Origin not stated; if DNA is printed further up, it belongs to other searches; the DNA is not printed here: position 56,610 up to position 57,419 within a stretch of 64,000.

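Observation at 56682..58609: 2H phosphoesterase + HExxH metalloprotease-like pair in a region of lineage-specific genes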

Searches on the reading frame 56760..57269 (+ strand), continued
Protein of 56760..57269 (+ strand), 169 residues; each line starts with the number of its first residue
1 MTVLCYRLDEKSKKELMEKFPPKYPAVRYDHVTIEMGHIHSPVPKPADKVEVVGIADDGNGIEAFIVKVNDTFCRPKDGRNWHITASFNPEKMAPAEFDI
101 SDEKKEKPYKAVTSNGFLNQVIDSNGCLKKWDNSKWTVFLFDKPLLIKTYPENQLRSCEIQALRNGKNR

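Call 42: search_protein_families(library=pfam, proteins=[P0061, P0064, P0073, P0095, P0102, P0109, P0125, P0142, P0147, P0188], max_evalue=0.01)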
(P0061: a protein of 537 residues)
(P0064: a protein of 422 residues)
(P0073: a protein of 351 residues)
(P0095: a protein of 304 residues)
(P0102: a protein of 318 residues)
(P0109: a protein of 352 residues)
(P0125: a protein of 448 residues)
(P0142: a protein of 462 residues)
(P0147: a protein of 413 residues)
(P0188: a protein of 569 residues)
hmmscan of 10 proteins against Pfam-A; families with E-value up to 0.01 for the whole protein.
P0061 (537 aa): 1 family
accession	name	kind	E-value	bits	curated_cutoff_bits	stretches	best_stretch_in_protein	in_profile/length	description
PF01966.28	HD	-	0.0033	18.1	22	0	240-277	11-48/116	HD domain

P0064 (422 aa): 1 family
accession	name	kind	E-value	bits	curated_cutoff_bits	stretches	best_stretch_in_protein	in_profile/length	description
PF13328.12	HD_4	-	3e-15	56.7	27.2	1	38-107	11-78/156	HD domain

P0073 (351 aa): 3 families
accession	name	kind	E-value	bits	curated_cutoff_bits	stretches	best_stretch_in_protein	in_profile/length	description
PF13671.12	AAA_33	-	2.6e-08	34.7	27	1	167-320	2-142/143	AAA domain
PF08433.16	KTI12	-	4.6e-05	23.5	22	1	167-289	4-116/271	Chromatin associated protein KTI12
PF01591.24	6PF2K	-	0.0036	17.1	27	1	161-298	10-140/223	6-phosphofructo-2-kinase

P0095 (304 aa): 2 families
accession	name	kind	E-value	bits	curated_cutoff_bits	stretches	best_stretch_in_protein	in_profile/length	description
PF13328.12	HD_4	-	0.0001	22.5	27.2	1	153-223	7-76/156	HD domain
PF01966.28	HD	-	0.00063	20.4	22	1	166-243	1-86/116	HD domain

P0102 (318 aa): 1 family
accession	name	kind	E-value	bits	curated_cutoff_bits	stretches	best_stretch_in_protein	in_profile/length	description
PF13328.12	HD_4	-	8.2e-05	22.8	27.2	1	161-235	2-74/156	HD domain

P0109 (352 aa): 0 families

P0125 (448 aa): 1 family
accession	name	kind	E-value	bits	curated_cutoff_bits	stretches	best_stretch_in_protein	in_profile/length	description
PF18760.7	ART-PolyVal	-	1.5e-05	26.2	31.2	1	297-406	3-86/140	ADP-Ribosyltransferase in polyvalent proteins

P0142 (462 aa): 1 family
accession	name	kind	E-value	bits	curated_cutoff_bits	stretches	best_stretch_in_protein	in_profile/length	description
PF18974.5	DUF5710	-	0.0013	18.8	26.5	1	306-330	12-35/44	Domain of unknown function (DUF5710)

P0147 (413 aa): 3 families
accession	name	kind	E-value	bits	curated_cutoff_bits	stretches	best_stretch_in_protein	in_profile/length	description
PF13508.13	Acetyltransf_7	-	1.1e-09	39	27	1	82-134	10-77/84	Acetyltransferase (GNAT) domain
PF00583.31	Acetyltransf_1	-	7.5e-08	33.1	20.7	1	68-118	26-88/116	Acetyltransferase (GNAT) family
PF13673.13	Acetyltransf_10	-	7.6e-05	23.1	23.6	1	74-124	30-86/128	Acetyltransferase (GNAT) domain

P0188 (569 aa): 1 family
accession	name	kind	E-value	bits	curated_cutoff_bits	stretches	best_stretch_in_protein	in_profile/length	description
PF20274.4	cREC_REC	-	9.3e-19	68.3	27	1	32-138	3-87/88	Cyclic-phosphate processing Receiver domain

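Call 44: search_protein_families(library=pfam, proteins=[P0132, P0194, P0189, P0177, P0150, P0130, P0105, P0108, P0112, P0118], max_evalue=0.01)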
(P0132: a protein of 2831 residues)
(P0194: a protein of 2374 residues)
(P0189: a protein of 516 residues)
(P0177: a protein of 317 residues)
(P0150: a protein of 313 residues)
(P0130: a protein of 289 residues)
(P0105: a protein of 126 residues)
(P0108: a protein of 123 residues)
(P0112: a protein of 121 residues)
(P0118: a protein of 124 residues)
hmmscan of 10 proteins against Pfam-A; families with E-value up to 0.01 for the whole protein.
P0132 (2831 aa): 2 families
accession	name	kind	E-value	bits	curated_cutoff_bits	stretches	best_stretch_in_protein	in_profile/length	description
PF18760.7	ART-PolyVal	-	1.8e-15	58.3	31.2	1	172-302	4-136/140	ADP-Ribosyltransferase in polyvalent proteins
PF00293.34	NUDIX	-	2.9e-07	31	21.1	1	2409-2522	6-123/134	NUDIX domain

P0194 (2374 aa): 4 families
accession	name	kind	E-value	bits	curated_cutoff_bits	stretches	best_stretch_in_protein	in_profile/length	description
PF00583.31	Acetyltransf_1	-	1.8e-06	28.7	20.7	1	47-102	32-89/116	Acetyltransferase (GNAT) family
PF13508.13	Acetyltransf_7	-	8.8e-06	26.5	27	1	50-124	4-82/84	Acetyltransferase (GNAT) domain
PF00293.34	NUDIX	-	1.1e-05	25.9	21.1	1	1550-1671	5-125/134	NUDIX domain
PF13673.13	Acetyltransf_10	-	0.00025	21.4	23.6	1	40-101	22-80/128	Acetyltransferase (GNAT) domain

P0189 (516 aa): 2 families
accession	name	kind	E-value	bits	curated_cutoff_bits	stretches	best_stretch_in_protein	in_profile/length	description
PF01743.26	PolyA_pol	-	1.4e-24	87.3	23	1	148-276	1-126/126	Poly A polymerase head domain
PF12627.12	PolyA_pol_RNAbd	-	1.7e-16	60.1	22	1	301-357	1-57/64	Probable RNA and SrmB- binding site of polymerase A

P0177 (317 aa): 1 family
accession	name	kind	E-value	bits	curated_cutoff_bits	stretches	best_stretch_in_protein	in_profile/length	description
PF00293.34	NUDIX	-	8.3e-12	45.7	21.1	1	39-148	3-110/134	NUDIX domain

P0150 (313 aa): 0 families

P0130 (289 aa): 0 families

P0105 (126 aa): 0 families

P0108 (123 aa): 0 families

P0112 (121 aa): 0 families

P0118 (124 aa): 0 families

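Call 48: fold_search(model_id=the predicted structure, library=viral)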
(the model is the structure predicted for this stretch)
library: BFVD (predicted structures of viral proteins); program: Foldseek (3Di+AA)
matches with E <= 10: 112; with E <= 0.001: 1
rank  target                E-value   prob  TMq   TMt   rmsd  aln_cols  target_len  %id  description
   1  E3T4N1                1.3e-04  1.00  0.43  0.12   6.6       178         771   15  Uncharacterized protein [Cafeteria roenbergensis virus (strain BV-PW1)]
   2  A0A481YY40            5.8e-03  1.00  0.52  0.14   4.8       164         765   16  RNA ligase [Marseillevirus LCMAC202]
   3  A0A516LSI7            1.5e-02  0.85  0.36  0.39   7.2       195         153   17  (no name in the UniProt tables at hand)
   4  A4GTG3                2.5e-02  0.99  0.53  0.09   5.5       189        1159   13  Envelope polyprotein [Walleye dermal sarcoma virus]
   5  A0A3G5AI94            4.5e-02  0.99  0.46  0.29   5.4       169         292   15  Uncharacterized protein [Sylvanvirus sp.]
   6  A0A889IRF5            6.3e-02  0.57  0.34  0.35  10.3       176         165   12  (no name in the UniProt tables at hand)
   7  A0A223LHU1            8.4e-02  0.72  0.38  0.43   9.2       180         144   12  Anti-CBASS protein Acb1 [Erwinia phage vB_EamM_RisingSun]
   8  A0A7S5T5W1            1.3e-01  0.30  0.30  0.30   9.4       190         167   13  (no name in the UniProt tables at hand)
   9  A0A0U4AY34            2.3e-01  0.38  0.37  0.38   8.2       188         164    7  (no name in the UniProt tables at hand)
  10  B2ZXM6                3.7e-01  0.18  0.32  0.33  12.5       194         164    9  Uncharacterized protein [Ralstonia phage phiRSL1]
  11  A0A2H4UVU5            5.8e-01  0.23  0.38  0.33  11.5       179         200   13  Uncharacterized protein [Bodo saltans virus]
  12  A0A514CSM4            5.8e-01  0.12  0.31  0.29  12.3       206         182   12  Uncharacterized protein [Achromobacter phage Motura]
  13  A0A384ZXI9            6.4e-01  0.18  0.34  0.37   8.2       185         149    9  Anti-CBASS protein Acb1 [Dickeya phage vB_DsoM_JA29]
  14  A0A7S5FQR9            1.0e+00  0.11  0.31  0.34  10.1       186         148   10  (no name in the UniProt tables at hand)
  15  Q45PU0                1.3e+00  0.04  0.23  0.24  15.1       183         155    6  JK_76P [Escherichia phage Jk06]
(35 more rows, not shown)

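Call 49: search_protein_families(library=phrogs, proteins=[window:56760-57269:+, P0105, P0108, P0063, P0069], max_evalue=0.01)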
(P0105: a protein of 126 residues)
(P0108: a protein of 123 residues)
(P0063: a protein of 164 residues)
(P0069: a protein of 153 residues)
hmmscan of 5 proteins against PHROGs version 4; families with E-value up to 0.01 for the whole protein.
window:56760-57269:+ (169 aa): 1 family
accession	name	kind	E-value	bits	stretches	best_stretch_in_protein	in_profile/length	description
phrog_36523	-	unknown function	1.7e-18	68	1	5-98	6-100/134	-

P0105 (126 aa): 1 family
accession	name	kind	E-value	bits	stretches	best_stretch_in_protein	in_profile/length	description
phrog_36523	-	unknown function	5.2e-24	85.8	1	1-91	3-93/134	-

P0108 (123 aa): 1 family
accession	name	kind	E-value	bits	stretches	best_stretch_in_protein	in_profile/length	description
phrog_36523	-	unknown function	8.8e-38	130.4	1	2-112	3-115/134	-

P0063 (164 aa): 1 family
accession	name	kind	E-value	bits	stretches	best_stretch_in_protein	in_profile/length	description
phrog_36523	-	unknown function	2.3e-26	93.4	1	1-98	3-100/134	-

P0069 (153 aa): 1 family
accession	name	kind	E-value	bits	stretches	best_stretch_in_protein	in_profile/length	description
phrog_36523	-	unknown function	1.3e-21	78.1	1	2-97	3-100/134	-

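Call 50: search_protein_families(library=padloc, proteins=[window:56760-57269:+, P0105, P0108, P0063, P0069], max_evalue=0.01)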
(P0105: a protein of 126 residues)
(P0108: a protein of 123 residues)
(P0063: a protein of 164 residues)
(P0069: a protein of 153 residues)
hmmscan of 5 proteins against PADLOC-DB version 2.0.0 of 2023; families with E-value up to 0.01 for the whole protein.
window:56760-57269:+ (169 aa): 0 families

P0105 (126 aa): 0 families

P0108 (123 aa): 0 families

P0063 (164 aa): 0 families

P0069 (153 aa): 0 families

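Call 51: search_dna_similar(query=window:56760-57269:+, collection=phages, mode=protein, max_evalue=0.001, max_rows=30)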
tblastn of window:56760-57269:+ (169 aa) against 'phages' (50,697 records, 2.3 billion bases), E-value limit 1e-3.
Records with a match: 5; places in all: 5; records where one place covers at least 80% of the query: 0.
Best place of each record, by identity: <60% 5.
By first word of the organism name: Agrobacterium 2; Salicola 1; Ralstonia 1; Sinorhizobium 1.
By host as written in the record: Agrobacterium tumefaciens C58 2; Salicola sp. PV4 1; Ralstonia solanacearum 1; Sinohrizobium meliloti NRRL L-50 1.
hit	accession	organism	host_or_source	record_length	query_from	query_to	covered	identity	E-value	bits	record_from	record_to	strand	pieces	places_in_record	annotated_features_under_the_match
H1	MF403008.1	Agrobacterium phage Atu_ph07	Agrobacterium tumefaciens C58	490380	8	113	63%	36.8%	3e-7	55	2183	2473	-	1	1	hypothetical protein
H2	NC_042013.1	Agrobacterium phage Atu_ph07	Agrobacterium tumefaciens C58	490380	8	113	63%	36.8%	3e-7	55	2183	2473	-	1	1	hypothetical protein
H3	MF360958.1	Salicola phage SCTP-2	Salicola sp. PV4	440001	6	97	54%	37.6%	5e-11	66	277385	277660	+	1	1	296: hypothetical protein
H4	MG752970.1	Ralstonia phage RsoM2USA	Ralstonia solanacearum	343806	8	89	49%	41.5%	3e-7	54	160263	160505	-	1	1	hypothetical protein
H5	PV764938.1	Sinorhizobium phage Phosso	Sinohrizobium meliloti NRRL L-50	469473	1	92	54%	33.3%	3e-4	46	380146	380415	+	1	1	hypothetical protein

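Call 52: get_annotated_region(hit=H3, flank=4000)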
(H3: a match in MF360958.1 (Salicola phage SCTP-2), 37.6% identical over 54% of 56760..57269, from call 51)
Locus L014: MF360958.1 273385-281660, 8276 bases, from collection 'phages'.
description: Salicola phage SCTP-2, complete genome.
organism: Salicola phage SCTP-2 (NCBI taxid 2015814)
taxonomy: Viruses; Duplodnaviria; Heunggongvirae; Uroviricota; Caudoviricetes
host: Salicola sp. PV4; source: solar saltern; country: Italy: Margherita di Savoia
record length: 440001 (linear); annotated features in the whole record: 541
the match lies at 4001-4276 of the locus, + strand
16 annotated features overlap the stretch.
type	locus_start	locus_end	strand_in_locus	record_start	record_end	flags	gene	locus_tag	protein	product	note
CDS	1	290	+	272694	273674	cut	289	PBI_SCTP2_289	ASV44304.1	hypothetical protein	-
CDS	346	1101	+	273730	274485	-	290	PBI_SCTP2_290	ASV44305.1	hypothetical protein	-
CDS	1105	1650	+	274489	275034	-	291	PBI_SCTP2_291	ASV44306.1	hypothetical protein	-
CDS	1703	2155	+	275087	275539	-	292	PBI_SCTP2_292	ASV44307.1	hypothetical protein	-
CDS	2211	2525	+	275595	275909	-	293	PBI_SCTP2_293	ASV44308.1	hypothetical protein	-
CDS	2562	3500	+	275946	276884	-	294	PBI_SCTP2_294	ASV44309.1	clamp loader subunit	clamp loader subunit (T4gp44 homologue)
CDS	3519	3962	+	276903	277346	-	295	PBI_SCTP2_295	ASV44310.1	hypothetical protein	-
CDS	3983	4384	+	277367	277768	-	296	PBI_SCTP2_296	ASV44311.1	hypothetical protein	-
CDS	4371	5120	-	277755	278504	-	297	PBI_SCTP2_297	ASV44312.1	hypothetical protein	-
CDS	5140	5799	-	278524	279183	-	298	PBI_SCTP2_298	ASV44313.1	hypothetical protein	-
CDS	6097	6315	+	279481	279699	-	299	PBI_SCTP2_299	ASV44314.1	hypothetical protein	-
CDS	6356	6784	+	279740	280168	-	300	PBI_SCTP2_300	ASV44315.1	hypothetical protein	-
CDS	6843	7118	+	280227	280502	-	301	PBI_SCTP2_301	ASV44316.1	hypothetical protein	-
CDS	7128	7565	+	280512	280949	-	302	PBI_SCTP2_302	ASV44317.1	hypothetical protein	-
CDS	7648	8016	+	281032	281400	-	303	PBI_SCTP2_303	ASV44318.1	hypothetical protein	-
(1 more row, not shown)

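Call 53: get_annotated_region(hit=H4, flank=4000)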
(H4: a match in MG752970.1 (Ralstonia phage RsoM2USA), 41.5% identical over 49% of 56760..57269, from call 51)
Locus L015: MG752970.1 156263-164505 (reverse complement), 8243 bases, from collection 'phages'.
description: Ralstonia phage RsoM2USA, complete genome.
organism: Ralstonia phage RsoM2USA (NCBI taxid 2070027)
taxonomy: Viruses; Duplodnaviria; Heunggongvirae; Uroviricota; Caudoviricetes
host: Ralstonia solanacearum; source: soil; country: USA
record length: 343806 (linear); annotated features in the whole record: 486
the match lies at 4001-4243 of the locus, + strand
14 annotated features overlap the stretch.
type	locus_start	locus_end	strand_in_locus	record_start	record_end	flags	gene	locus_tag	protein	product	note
CDS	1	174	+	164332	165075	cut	-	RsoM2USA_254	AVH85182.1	hypothetical protein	-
CDS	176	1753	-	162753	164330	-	-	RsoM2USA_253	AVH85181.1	hypothetical protein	-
CDS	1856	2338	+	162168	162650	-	-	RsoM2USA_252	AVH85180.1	hypothetical protein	-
CDS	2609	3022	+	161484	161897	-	-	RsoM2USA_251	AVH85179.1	hypothetical protein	-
CDS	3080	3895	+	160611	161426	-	-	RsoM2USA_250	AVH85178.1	hypothetical protein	-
CDS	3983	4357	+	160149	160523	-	-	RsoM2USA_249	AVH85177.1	hypothetical protein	-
CDS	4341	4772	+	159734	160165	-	-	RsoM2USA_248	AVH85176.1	hypothetical protein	-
CDS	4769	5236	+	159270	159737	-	-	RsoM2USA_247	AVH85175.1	hypothetical protein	-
CDS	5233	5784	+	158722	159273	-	-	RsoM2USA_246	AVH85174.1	hypothetical protein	-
CDS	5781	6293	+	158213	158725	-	-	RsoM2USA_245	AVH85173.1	hypothetical protein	-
CDS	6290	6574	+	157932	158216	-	-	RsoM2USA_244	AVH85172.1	hypothetical protein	-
CDS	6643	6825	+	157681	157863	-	-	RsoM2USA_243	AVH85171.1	hypothetical protein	-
CDS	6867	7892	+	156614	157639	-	-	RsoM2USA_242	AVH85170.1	hypothetical protein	-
CDS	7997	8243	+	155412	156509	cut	-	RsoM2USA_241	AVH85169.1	hypothetical protein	-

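Call 56: search_solved_structures(query=A4, max_evalue=10, show_alignments=4)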
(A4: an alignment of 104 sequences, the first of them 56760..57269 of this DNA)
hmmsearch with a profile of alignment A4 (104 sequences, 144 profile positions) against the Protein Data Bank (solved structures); distinct sequences matched with E-value up to 10: 0.

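Call 57: search_protein_families(library=pfam, alignment_id=A4, max_evalue=1)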
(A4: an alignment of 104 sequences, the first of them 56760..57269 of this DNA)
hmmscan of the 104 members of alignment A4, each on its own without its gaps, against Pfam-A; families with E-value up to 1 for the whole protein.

A. member 1, window:56760-57269:+ (169 aa): 0 families

B. families by the number of members that match (of 104 scanned): 25 families
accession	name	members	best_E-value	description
PF17957.7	Big_7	19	0.0021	Bacterial Ig domain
PF08302.16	tRNA_lig_CPD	9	0.00047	Fungal tRNA ligase phosphodiesterase domain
PF05655.16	AvrD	2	0.13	Pseudomonas avirulence D protein (AvrD)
PF18085.6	Mak_N_cap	1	0.028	Maltokinase N-terminal cap domain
PF23850.1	DUF7213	1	0.042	Family of unknown function (DUF7213)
PF06059.17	DUF930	1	0.054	Domain of Unknown Function (DUF930)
PF24070.1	T4_MRH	1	0.057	T4 MRH-like protein family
PF03503.18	Chlam_OMP3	1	0.07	Chlamydia cysteine-rich outer membrane protein 3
PF18911.6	PKD_4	1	0.077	PKD domain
PF16508.11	NIBRIN_BRCT_II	1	0.088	Second BRCT domain on Nijmegen syndrome breakage protein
PF01399.33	PCI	1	0.091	PCI domain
PF22547.2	2H-SAK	1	0.096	Swiss Army Knife, 2H phosphoesterase domain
PF16866.11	PHD_4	1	0.11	PHD-finger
PF25597.1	SH3_retrovirus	1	0.11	Retroviral polymerase SH3-like domain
PF05172.20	RRM_Nup35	1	0.12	Nup53/35/40-type RNA recognition motif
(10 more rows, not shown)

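Call 74: find_encoding_contigs(protein=P0029, flank=8000, max_places=1)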
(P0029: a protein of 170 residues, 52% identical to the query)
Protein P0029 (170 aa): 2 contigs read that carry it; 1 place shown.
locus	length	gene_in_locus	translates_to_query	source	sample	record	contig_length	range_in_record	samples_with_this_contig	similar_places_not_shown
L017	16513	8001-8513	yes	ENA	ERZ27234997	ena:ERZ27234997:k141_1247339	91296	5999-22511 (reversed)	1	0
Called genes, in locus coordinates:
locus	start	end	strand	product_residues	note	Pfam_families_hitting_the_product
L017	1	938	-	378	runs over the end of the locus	-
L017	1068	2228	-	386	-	-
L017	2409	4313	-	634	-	-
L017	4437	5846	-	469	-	PF03572:Peptidase_S41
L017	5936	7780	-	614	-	-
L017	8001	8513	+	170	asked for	-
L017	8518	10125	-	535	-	PF03572:Peptidase_S41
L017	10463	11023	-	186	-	PF02230:Abhydrolase_2, PF03959:FSH1 (weak), PF12146:Hydrolase_4 (faint), PF01738:DLH (faint)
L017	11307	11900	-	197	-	-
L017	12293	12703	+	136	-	-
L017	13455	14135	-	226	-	-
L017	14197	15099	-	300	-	PF04466:Terminase_3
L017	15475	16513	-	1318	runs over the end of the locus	-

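Call 75: find_encoding_contigs(protein=P0032, flank=8000, max_places=1)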
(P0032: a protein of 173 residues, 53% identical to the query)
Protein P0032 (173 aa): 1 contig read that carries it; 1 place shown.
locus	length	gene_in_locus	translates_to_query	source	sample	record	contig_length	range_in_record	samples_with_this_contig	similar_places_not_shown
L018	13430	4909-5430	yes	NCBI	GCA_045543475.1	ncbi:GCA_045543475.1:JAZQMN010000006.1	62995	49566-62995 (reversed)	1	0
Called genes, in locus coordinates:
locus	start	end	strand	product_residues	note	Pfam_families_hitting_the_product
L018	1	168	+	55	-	?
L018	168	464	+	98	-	-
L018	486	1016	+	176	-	PF13328:HD_4, PF01966:HD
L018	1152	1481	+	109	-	-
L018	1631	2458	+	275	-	PF01263:Aldose_epim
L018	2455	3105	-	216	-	PF08713:DNA_alkylation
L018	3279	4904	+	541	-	-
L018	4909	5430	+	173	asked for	-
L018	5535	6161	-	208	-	PF09835:DUF2062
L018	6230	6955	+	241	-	PF11139:SfLAP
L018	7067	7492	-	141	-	-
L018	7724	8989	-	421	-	PF06258:Mito_fiss_Elm1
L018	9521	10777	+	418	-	-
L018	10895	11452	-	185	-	PF00300:His_Phos_1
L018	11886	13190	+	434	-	PF10947:DUF2628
